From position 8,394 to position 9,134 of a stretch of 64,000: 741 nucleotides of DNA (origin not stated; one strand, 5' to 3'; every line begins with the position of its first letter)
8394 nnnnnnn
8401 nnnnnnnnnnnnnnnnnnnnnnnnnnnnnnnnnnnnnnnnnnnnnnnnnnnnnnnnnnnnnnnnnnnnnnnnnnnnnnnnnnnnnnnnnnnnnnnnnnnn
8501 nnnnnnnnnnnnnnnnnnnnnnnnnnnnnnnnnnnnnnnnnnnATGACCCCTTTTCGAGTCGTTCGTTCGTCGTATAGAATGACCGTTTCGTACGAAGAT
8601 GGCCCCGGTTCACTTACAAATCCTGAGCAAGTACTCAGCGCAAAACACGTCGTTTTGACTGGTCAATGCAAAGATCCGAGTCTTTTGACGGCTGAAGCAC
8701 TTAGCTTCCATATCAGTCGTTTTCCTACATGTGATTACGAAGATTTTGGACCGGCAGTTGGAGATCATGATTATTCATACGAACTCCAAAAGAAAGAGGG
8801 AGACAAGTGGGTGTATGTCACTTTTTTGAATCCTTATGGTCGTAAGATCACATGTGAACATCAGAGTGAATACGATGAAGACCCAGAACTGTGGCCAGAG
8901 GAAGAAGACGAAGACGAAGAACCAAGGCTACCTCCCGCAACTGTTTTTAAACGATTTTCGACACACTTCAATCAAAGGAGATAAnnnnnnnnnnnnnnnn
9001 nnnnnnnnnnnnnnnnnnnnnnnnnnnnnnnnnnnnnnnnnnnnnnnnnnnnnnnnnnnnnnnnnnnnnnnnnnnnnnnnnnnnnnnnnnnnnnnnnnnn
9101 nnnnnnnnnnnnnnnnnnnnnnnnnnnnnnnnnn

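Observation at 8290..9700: GC-rich two-gene cassette of unknown function with its own consensus promoter, ending in the ribozyme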

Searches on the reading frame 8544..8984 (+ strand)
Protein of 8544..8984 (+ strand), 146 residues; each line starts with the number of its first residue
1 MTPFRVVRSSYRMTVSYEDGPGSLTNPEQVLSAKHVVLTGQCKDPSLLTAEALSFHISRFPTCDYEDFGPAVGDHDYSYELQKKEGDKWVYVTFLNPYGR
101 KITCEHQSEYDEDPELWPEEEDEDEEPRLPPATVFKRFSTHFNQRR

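Call 7: search_protein_families(library=pfam, proteins=[window:8544-8984:+], max_evalue=1)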
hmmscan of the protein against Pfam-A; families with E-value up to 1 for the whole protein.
window:8544-8984:+ (146 aa): 0 families

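Call 8: search_protein_families(library=ncbifam, proteins=[window:8544-8984:+], max_evalue=1)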
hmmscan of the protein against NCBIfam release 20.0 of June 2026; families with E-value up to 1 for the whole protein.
window:8544-8984:+ (146 aa): 0 families

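Call 9: search_protein_families(library=padloc, proteins=[window:8544-8984:+], max_evalue=1)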
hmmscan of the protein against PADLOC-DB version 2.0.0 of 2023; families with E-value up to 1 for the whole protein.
window:8544-8984:+ (146 aa): 0 families

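Call 10: search_protein_families(library=phrogs, proteins=[window:8544-8984:+], max_evalue=1)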
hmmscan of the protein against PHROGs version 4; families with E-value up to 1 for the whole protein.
window:8544-8984:+ (146 aa): 1 family
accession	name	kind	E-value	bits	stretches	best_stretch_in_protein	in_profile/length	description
phrog_14424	-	unknown function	0.13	13.7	1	60-121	25-88/112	-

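Call 14: find_homologous_proteins(query=window:8544-8984:+, max_evalue=0.01)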
Query window:8544-8984:+ (146 aa): 1 proteins with E <= 0.01 among 17 candidates.
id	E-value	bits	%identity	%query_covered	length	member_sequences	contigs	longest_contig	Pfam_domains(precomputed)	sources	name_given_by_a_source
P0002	3.7e-97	340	100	100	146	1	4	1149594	-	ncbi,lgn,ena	-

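Call 15: find_encoding_contigs(protein=P0002, flank=10000, max_places=10)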
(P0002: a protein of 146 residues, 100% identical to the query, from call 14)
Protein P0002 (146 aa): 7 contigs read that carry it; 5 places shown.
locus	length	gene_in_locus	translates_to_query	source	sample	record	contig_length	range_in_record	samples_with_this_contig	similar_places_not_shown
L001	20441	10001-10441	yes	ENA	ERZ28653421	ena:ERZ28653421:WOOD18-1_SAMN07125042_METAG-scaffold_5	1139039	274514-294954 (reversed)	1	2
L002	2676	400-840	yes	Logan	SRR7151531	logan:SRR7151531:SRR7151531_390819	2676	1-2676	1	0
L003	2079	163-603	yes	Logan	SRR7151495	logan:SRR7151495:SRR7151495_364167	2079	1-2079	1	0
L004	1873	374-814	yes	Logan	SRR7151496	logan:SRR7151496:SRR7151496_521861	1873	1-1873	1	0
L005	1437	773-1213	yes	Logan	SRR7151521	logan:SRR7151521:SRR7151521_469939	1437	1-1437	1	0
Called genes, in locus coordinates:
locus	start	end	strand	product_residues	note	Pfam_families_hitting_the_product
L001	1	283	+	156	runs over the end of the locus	PF18914:DUF5666 (faint)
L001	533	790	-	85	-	PF05016:ParE_toxin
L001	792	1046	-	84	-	PF02604:PhdYeFM_antitox (weak)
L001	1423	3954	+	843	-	-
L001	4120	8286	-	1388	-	-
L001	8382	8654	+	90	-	PF04014:MazE_antitoxin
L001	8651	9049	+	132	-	PF02661:Fic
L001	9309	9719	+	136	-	-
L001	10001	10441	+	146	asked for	-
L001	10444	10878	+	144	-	-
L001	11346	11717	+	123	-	PF12728:HTH_17 (faint)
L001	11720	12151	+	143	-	-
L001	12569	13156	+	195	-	-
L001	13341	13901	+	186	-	PF01832:Glucosaminidase (weak)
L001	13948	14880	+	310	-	PF05697:Trigger_N, PF05698:Trigger_C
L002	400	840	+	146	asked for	-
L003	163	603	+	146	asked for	-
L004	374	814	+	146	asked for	-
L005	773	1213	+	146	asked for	-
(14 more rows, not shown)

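Call 32: predict_structure(protein=window:8544-8981:+)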
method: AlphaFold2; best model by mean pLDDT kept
length: 146 residues; sequences in the alignment: 1
mean_pLDDT: 53.8   pTM: 0.35
mean pLDDT of the five models: 53.8, 45.7, 45.1, 41.2, 36.4
residues with pLDDT >= 90: 0; 70-90: 0; 50-70: 98; < 50: 48
segments of 3 or more residues with pLDDT < 50: 1-4, 47-61, 107-118, 128-131
pLDDT, mean of each block of 10 residues (from residue 1): 52 58 52 54 47 42 55 60 57 65 57 47 49 60 52
secondary structure, 60 per line:
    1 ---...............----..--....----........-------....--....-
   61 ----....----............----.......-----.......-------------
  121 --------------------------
elements in order: E4-18 H27-30 E35-42 H50-53 H65-68 E73-84 E89-95 E101-107

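Call 43: find_homologous_proteins(query=A1, max_evalue=0.001)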
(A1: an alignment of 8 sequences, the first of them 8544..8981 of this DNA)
Query A1 (8 sequences) (146 aa, profile of the alignment): 5 proteins with E <= 0.001 among 1387 candidates.
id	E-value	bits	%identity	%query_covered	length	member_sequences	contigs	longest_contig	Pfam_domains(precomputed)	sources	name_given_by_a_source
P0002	2.7e-47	178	100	100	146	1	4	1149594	-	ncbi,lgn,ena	-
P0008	4.5e-39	152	39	66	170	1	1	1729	-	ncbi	-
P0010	2.4e-38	149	34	67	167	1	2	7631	-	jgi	jgi:hypothetical protein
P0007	5.5e-35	138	36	63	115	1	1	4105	-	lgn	-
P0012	2.6e-33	133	36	73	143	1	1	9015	-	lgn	-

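Call 44: search_solved_structures(query=A1, max_evalue=10)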
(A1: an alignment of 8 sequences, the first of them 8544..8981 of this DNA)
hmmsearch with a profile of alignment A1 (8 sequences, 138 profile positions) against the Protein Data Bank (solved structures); distinct sequences matched with E-value up to 10: 0.

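Call 45: search_protein_families(library=phrogs, alignment_id=A1, max_evalue=0.1)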
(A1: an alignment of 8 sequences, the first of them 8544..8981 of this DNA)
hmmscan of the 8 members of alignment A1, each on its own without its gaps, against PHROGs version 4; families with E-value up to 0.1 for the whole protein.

A. member 1, window:8544-8981:+ (146 aa): 0 families

B. families by the number of members that match (of 8 scanned): 3 families
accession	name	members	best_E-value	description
phrog_21304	-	1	0.044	-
phrog_13822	-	1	0.068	-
phrog_33511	-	1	0.092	-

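Call 47: find_encoding_contigs(protein=P0012, flank=9000, max_places=4)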
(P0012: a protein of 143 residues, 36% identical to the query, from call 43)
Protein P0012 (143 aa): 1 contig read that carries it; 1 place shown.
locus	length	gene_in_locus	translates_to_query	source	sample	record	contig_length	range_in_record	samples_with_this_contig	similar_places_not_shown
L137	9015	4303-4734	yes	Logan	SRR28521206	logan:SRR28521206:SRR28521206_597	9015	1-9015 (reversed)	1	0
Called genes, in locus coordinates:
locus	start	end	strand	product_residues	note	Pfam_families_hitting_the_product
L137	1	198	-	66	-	?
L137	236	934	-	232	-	PF00730:HhH-GPD, PF00633:HHH (weak)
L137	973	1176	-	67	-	-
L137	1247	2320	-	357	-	PF00349:Hexokinase_1, PF03727:Hexokinase_2 (weak)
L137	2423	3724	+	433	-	PF00486:Trans_reg_C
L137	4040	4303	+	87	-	-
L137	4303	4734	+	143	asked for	-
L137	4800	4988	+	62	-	-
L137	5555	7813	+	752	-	PF00133:tRNA-synt_1, PF09334:tRNA-synt_1g, PF13603:tRNA-synt_1_2, PF08264:Anticodon_1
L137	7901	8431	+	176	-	PF06821:Ser_hydrolase, PF00561:Abhydrolase_1 (weak), PF12697:Abhydrolase_6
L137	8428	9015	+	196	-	?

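Call 60: find_related_loci(query=A2, collection=metagenome_contigs, flank=6000)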
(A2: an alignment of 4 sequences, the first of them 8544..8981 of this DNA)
Query A2 (146 aa) in metagenome_contigs; peptide patterns used: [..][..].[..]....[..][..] (x = any residue, [..] = any of these).
29 stretches matched a pattern, but none encodes a relative of the query by tblastn (E <= 1e-3).

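Call 61: find_related_loci(query=A2, collection=viral_contigs, flank=6000)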
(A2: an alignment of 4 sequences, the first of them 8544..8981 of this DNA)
Query A2 (146 aa) in viral_contigs; peptide patterns used: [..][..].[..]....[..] (x = any residue, [..] = any of these).
19 stretches matched a pattern, but none encodes a relative of the query by tblastn (E <= 1e-3).

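Call 79: search_dna_similar(query=window:8544-8981:+, collection=phages, mode=protein, max_evalue=1, max_rows=10)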
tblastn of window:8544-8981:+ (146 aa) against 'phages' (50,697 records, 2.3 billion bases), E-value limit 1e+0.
No match.

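Call 83: fold_search(model_id=the predicted structure, library=viral)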
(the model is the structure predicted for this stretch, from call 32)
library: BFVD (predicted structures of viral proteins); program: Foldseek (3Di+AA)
matches with E <= 10: 451; with E <= 0.001: 0
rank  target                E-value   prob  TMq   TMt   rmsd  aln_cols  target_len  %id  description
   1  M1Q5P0                1.3e-01  0.80  0.32  0.05  10.9       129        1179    8  (no name in the UniProt tables at hand)
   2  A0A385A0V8            1.3e-01  0.44  0.25  0.10   6.9       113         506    9  (no name in the UniProt tables at hand)
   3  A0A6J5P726            1.3e-01  0.09  0.15  0.09  10.0       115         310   11  Bacteriophage lambda, Stf, side tail fibre-repeat-2 [uncultured Caudovirales phage]
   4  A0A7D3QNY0            2.2e-01  0.33  0.25  0.25  13.7       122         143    8  (no name in the UniProt tables at hand)
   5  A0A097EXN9            2.3e-01  0.25  0.19  0.26  10.2       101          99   12  Uncharacterized protein [Escherichia phage 121Q]
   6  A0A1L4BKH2            2.5e-01  0.41  0.24  0.35   8.4       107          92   14  (no name in the UniProt tables at hand)
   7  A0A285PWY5            2.9e-01  0.33  0.25  0.23   8.9       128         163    6  Uncharacterized protein [Cedratvirus lausannensis]
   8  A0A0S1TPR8            2.9e-01  0.23  0.24  0.10  22.8       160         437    9  DNA polymerase processivity factor [Elephant endotheliotropic herpesvirus 4]
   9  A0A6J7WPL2            2.9e-01  0.14  0.19  0.24  12.8       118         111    7  Uncharacterized protein [uncultured Caudovirales phage]
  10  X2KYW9                3.1e-01  0.18  0.20  0.20  10.1       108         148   11  Uncharacterized protein [Mycobacterium phage Hawkeye]
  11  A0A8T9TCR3            3.5e-01  0.12  0.22  0.11  13.8       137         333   11  (no name in the UniProt tables at hand)
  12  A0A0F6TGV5            3.9e-01  0.08  0.20  0.10  14.5       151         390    6  A152 [Rat cytomegalovirus ALL-03]
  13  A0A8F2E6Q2            4.6e-01  0.82  0.20  0.25   5.4        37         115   27  Uncharacterized protein [Streptomyces phage TunaTartare]
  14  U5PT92                4.6e-01  0.18  0.23  0.05  12.7       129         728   16  Glycerophosphoryl diester phosphodiesterase [Clavibacter phage CN1A]
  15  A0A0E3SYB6            4.6e-01  0.08  0.20  0.10  13.1       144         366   10  B153.1 [Rat cytomegalovirus (isolate England)]
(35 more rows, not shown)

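Call 96: search_protein_families(library=pfam, alignment_id=A1, max_evalue=0.5)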
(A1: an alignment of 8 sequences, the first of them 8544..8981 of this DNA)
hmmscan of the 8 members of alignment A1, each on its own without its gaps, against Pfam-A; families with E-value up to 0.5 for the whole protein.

A. member 1, window:8544-8981:+ (146 aa): 0 families

B. families by the number of members that match (of 8 scanned): 4 families
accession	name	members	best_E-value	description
PF23241.1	HAT_PRP39_C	1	0.018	PRP39 C-terminal HAT repeat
PF24475.1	RBD_DEAH11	1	0.027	DEAH11-like, RNA-binding domain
PF01719.23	Rep_OBD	1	0.083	Plasmid replication protein, origin binding domain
PF15890.11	Peptidase_Mx1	1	0.087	Putative zinc-binding metallo-peptidase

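Call 97: search_protein_families(library=padloc, alignment_id=A1, max_evalue=0.5)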
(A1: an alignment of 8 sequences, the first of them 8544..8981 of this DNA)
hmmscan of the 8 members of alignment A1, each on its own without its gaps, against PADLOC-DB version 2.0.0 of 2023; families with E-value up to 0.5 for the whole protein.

A. member 1, window:8544-8981:+ (146 aa): 0 families

B. families by the number of members that match (of 8 scanned): 0 families

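Call 105: search_dna_similar(query=window:8544-8981:+, collection=plasmids, mode=protein, max_evalue=1, max_rows=8)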
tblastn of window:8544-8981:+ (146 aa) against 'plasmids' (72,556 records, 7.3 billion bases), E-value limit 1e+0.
No match.
